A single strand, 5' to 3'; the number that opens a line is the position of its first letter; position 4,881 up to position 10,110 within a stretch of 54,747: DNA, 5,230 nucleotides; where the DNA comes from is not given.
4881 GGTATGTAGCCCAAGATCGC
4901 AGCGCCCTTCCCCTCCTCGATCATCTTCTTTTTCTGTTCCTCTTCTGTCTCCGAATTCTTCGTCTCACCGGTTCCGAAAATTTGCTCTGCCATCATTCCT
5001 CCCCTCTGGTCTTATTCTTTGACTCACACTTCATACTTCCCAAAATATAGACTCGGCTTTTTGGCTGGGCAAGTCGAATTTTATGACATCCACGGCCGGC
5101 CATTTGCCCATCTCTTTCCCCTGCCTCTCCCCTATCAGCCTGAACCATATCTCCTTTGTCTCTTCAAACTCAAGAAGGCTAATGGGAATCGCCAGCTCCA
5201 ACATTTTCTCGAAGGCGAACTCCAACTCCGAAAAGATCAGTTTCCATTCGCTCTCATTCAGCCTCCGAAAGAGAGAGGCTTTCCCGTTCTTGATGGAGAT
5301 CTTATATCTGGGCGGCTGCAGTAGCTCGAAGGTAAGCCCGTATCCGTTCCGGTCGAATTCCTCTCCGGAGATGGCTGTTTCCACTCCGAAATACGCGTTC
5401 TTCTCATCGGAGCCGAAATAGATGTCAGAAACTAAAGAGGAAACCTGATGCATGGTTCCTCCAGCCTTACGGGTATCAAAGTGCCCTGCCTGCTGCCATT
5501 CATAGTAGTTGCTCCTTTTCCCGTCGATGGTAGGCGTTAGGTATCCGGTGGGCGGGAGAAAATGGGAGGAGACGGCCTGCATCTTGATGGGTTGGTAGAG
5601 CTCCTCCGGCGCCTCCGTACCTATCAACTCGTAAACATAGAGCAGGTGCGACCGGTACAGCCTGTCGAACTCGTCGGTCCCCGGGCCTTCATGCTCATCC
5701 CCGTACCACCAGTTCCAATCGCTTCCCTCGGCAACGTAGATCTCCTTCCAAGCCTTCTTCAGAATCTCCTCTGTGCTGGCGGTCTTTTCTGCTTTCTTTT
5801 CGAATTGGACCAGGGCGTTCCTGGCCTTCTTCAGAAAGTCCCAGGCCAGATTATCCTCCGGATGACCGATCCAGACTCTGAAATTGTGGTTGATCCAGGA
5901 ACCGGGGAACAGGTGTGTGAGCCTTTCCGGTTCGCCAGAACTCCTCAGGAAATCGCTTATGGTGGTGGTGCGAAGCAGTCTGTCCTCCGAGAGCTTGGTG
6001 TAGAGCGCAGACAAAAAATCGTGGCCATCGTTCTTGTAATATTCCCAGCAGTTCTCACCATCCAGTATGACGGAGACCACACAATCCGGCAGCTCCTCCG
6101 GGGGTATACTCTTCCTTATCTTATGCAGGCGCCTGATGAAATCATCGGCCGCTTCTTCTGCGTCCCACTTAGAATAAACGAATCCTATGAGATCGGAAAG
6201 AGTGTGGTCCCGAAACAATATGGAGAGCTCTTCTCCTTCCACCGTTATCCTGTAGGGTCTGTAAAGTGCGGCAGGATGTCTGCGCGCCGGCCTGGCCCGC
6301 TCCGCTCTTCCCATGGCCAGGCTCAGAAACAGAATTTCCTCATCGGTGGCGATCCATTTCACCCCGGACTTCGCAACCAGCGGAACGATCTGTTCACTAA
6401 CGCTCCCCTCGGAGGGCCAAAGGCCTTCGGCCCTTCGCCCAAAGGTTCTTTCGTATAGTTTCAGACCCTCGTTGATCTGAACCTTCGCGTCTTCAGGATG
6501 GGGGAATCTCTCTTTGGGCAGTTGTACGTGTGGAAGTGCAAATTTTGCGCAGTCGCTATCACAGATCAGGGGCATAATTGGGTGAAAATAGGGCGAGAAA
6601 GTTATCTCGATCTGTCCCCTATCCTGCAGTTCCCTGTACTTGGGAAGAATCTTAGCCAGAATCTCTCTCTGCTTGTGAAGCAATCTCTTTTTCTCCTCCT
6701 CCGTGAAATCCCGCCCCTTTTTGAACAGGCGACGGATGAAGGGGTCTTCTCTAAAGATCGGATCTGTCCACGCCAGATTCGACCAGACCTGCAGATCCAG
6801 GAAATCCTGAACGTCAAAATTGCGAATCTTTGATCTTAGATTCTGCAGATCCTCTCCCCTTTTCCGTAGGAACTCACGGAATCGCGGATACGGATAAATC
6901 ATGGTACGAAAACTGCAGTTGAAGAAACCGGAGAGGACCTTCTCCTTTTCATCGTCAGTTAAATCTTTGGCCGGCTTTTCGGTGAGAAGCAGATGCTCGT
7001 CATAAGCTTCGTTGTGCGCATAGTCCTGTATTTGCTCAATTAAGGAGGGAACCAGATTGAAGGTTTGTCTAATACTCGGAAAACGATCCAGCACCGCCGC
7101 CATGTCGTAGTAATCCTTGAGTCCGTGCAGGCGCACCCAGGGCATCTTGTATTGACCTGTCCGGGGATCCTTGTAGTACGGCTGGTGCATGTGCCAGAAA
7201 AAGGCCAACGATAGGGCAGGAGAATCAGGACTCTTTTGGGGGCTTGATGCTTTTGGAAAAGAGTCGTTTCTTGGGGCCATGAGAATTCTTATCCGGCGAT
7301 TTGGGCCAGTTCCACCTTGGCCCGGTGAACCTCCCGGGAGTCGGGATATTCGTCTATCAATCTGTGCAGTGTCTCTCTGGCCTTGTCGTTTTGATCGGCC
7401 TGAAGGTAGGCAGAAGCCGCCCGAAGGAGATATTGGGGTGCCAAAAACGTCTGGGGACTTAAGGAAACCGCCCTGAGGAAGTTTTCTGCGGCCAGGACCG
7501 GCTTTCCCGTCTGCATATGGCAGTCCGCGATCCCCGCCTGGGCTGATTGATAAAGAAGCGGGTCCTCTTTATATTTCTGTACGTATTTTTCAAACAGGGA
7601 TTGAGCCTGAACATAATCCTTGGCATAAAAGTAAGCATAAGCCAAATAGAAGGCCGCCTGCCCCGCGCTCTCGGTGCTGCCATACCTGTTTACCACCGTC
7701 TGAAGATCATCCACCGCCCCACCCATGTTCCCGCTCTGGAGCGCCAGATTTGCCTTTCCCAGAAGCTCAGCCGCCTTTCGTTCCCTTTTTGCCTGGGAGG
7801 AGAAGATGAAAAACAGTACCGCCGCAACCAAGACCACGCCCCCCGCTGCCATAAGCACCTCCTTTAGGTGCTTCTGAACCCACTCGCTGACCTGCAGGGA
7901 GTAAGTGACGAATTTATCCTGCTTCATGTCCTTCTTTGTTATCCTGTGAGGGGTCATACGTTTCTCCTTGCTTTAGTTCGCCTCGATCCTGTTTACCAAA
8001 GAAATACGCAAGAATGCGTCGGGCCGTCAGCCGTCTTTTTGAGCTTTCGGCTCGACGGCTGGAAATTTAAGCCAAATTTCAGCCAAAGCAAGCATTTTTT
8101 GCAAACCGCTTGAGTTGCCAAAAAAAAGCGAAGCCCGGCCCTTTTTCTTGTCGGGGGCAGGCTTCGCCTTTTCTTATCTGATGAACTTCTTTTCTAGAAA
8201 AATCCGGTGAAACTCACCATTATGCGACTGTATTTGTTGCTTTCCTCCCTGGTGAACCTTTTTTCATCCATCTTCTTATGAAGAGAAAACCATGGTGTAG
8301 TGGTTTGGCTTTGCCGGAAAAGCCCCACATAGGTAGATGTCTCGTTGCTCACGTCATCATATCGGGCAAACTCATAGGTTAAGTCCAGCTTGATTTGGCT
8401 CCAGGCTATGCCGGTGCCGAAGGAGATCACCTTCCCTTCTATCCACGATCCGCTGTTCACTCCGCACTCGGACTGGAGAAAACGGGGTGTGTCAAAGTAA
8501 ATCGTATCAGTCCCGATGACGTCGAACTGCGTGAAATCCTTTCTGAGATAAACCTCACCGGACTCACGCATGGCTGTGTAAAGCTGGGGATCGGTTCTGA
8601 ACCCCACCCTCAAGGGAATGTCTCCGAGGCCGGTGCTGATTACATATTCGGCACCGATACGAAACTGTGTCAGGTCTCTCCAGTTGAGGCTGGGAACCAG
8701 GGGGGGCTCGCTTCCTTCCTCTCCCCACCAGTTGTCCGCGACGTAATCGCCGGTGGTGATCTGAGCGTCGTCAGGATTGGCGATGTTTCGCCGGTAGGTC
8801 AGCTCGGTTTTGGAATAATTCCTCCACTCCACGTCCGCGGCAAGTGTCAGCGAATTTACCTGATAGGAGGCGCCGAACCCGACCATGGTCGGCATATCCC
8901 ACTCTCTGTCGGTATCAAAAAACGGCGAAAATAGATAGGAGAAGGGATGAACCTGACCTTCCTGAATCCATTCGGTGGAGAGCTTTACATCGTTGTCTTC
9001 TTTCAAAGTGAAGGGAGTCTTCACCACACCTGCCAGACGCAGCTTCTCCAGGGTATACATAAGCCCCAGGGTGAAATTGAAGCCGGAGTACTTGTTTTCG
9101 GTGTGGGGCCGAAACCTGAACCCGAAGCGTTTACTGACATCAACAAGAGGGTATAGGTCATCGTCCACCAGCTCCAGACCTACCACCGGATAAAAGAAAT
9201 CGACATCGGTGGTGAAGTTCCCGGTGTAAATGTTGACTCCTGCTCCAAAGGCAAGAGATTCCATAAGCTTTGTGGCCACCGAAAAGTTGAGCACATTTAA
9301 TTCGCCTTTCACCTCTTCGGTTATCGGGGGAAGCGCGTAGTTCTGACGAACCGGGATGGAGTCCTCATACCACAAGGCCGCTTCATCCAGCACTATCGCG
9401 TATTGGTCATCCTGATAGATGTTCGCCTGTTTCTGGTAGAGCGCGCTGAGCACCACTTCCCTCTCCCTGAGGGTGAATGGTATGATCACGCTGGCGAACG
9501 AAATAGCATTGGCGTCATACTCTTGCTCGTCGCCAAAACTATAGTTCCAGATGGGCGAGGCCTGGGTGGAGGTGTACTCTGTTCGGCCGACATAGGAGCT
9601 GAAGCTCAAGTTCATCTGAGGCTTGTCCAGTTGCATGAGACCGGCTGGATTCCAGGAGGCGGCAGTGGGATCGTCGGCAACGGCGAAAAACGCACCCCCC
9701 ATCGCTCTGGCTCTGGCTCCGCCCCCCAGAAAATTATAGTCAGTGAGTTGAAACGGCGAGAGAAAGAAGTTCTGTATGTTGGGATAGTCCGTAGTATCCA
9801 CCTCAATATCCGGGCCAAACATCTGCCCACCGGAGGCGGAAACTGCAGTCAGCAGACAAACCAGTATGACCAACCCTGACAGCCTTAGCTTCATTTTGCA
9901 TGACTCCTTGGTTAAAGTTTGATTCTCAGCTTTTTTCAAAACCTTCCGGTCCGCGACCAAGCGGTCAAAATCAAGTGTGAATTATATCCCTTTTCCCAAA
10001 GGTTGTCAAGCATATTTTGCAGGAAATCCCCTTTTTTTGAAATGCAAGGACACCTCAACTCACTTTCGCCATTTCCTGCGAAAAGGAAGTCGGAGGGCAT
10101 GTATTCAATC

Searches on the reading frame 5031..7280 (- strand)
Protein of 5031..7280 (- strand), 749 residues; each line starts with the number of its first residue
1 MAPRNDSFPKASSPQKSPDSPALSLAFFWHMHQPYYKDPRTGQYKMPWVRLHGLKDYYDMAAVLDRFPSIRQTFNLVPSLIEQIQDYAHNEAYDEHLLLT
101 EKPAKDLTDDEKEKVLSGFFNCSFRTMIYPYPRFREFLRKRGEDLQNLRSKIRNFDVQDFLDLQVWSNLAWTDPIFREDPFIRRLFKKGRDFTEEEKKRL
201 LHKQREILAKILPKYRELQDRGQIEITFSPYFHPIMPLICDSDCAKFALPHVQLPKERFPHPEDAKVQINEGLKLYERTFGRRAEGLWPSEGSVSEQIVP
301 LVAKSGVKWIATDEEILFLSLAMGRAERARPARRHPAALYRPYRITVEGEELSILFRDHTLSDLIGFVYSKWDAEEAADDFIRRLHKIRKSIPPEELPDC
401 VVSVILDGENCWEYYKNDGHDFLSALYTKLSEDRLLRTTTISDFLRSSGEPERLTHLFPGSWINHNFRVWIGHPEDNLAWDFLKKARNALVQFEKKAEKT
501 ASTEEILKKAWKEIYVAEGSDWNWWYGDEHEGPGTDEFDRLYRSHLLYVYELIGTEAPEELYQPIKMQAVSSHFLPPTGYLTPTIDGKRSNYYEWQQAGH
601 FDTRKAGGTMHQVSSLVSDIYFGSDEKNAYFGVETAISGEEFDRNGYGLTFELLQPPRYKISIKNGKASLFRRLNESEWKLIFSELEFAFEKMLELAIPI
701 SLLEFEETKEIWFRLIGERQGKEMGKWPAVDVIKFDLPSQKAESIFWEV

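Call 26: search_protein_families(library=pfam, proteins=[window:5031-7280:-], max_evalue=0.00001)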
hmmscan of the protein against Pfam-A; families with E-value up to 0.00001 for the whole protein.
window:5031-7280:- (749 aa): 1 family
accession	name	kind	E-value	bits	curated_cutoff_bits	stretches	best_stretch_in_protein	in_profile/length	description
PF03065.20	Glyco_hydro_57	-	4.3e-66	223.6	21.2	1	26-447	1-281/291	Glycosyl hydrolase family 57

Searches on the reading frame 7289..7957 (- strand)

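Call 26: search_protein_families(library=pfam, proteins=[window:7289-7957:-], max_evalue=0.00001)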
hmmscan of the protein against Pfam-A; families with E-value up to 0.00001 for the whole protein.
window:7289-7957:- (222 aa): 10 families
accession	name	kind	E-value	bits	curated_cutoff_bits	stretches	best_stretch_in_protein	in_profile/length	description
PF13174.12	TPR_6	-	2.4e-14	53.4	26.3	1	177-207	3-33/33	Tetratricopeptide repeat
PF13428.12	TPR_14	-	5.2e-14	51.8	23.5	1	175-217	2-44/44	Tetratricopeptide repeat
PF13432.12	TPR_16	-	1.3e-11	45.1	32.7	0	67-133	2-65/65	Tetratricopeptide repeat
PF14559.12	TPR_19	-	2.4e-11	44.3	25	1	149-214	3-65/68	Tetratricopeptide repeat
PF07719.23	TPR_2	-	2.8e-11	43.1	27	0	101-131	3-33/34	Tetratricopeptide repeat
PF13525.12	YfiO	-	7.4e-11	42.6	25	1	60-132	3-75/203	Outer membrane lipoprotein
PF13512.12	TPR_18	-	4.6e-08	33.8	21.9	1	59-132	7-80/145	Tetratricopeptide repeat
PF13424.12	TPR_12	-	5.8e-06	26.8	30.1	0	63-130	3-76/77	Tetratricopeptide repeat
PF09976.15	TPR_21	-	7e-06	26.3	25.5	0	26-152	3-128/193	Tetratricopeptide repeat-like domain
PF13181.12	TPR_8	-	8.8e-06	25.9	25.7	0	175-206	2-33/34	Tetratricopeptide repeat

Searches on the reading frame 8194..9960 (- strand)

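Call 26: search_protein_families(library=pfam, proteins=[window:8194-9960:-], max_evalue=0.00001)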
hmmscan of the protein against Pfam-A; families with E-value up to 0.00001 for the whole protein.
window:8194-9960:- (588 aa): 1 family
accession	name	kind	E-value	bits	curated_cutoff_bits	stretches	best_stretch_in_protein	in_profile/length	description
PF03349.22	Toluene_X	-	2.5e-09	36.5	29.7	0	70-122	13-61/421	Outer membrane protein transport protein (OMPP1/FadL/TodX)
